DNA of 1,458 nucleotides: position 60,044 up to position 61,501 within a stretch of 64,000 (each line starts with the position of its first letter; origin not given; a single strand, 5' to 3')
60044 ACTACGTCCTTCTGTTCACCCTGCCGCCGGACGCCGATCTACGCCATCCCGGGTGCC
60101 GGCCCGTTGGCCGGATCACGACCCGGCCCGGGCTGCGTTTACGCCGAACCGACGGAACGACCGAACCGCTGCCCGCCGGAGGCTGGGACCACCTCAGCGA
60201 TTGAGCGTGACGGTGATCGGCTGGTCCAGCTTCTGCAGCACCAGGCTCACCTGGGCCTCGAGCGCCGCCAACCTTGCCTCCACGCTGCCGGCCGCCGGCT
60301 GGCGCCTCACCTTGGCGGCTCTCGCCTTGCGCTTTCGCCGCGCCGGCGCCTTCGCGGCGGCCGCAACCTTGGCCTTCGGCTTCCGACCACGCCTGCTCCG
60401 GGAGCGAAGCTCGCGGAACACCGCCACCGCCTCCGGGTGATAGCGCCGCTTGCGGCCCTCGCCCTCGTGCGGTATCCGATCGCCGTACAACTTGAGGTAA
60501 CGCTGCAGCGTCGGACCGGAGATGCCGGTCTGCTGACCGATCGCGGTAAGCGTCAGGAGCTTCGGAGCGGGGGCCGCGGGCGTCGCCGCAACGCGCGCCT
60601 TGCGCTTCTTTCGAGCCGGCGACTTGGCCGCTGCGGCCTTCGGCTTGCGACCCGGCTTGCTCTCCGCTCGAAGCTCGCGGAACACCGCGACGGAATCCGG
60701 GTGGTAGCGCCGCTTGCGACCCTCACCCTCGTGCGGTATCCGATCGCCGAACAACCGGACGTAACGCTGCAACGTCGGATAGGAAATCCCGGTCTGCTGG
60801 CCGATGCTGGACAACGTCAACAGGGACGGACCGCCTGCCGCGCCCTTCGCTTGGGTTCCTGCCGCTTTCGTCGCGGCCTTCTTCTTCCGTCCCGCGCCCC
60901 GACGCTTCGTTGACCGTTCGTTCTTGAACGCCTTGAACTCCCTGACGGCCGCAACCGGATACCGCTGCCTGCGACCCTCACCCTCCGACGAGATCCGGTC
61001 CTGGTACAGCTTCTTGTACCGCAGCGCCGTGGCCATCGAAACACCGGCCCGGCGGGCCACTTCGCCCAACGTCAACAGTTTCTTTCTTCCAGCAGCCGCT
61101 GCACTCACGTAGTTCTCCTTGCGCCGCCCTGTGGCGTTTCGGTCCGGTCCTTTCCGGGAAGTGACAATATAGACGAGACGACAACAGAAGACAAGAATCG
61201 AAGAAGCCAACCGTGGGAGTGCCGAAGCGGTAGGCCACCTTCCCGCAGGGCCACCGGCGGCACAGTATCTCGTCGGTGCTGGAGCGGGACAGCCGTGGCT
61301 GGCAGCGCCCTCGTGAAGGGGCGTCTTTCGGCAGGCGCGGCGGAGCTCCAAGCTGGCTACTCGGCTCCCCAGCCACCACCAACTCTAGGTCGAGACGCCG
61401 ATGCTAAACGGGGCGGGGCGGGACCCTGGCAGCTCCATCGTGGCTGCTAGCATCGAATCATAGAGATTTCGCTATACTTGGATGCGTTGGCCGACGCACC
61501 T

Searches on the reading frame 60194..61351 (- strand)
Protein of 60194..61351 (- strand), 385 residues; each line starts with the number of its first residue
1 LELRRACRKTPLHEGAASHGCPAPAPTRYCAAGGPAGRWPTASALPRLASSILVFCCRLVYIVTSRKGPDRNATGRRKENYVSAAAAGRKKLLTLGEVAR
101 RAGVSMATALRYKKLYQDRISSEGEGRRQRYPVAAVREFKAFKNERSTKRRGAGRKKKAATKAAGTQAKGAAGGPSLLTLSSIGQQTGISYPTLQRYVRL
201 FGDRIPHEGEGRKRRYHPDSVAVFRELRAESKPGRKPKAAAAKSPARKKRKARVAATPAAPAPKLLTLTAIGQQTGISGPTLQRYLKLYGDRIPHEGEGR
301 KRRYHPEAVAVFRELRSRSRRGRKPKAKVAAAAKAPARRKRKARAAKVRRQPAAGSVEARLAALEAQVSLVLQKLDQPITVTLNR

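Call 4: search_protein_families(library=pfam, proteins=[window:60194-61351:-], max_evalue=0.01)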
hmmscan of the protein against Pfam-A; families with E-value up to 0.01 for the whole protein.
window:60194-61351:- (385 aa): 11 families
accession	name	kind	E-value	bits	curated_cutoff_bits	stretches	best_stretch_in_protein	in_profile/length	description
PF13411.12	MerR_1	-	6.7e-10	39.4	21.6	1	179-229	2-51/69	MerR HTH family regulatory protein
PF12728.13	HTH_17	-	8.4e-09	36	27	0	187-224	11-46/51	Helix-turn-helix domain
PF09339.16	HTH_IclR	-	6.6e-07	29.5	22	0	261-287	14-40/52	IclR helix-turn-helix domain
PF13384.12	HTH_23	-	5.6e-06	26.4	24.6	0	246-289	2-41/50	Homeodomain-like domain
PF04967.18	HTH_10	-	6.4e-05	23.1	23.1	0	263-287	21-45/53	HTH DNA binding domain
PF13551.12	HTH_29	-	0.00026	21.4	28.1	0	84-117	7-37/64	Winged helix-turn helix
PF13412.12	HTH_24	-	0.00088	19.2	21.9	0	266-287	18-39/48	Winged helix-turn-helix DNA-binding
PF12802.13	MarR_2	-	0.0012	19.4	27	0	263-287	20-42/61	MarR family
PF00356.27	LacI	-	0.0017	18.6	27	1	94-109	1-16/46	Bacterial regulatory proteins, lacI family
PF00440.29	TetR_N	-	0.0049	17.1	24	0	93-112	17-36/47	Bacterial regulatory proteins, tetR family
PF11471.13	Sugarporin_N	-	0.0064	17.2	25.7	0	356-368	1-13/31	Maltoporin periplasmic N-terminal extension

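Call 7: search_protein_families(library=ncbifam, proteins=[window:60194-61351:-], max_evalue=0.01)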
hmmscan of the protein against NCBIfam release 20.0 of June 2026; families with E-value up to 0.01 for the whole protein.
window:60194-61351:- (385 aa): 2 families
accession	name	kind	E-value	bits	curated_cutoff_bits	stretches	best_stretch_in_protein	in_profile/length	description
NF007297.0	PRK09775.1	equivalog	5.2e-06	25.5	401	0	181-217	19-55/446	type II toxin-antitoxin system HipA family toxin YjjJ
NF052513.1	TransRegCarH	equivalog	0.0017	17.7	400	0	178-250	7-79/274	HTH-type transcriptional repressor CarH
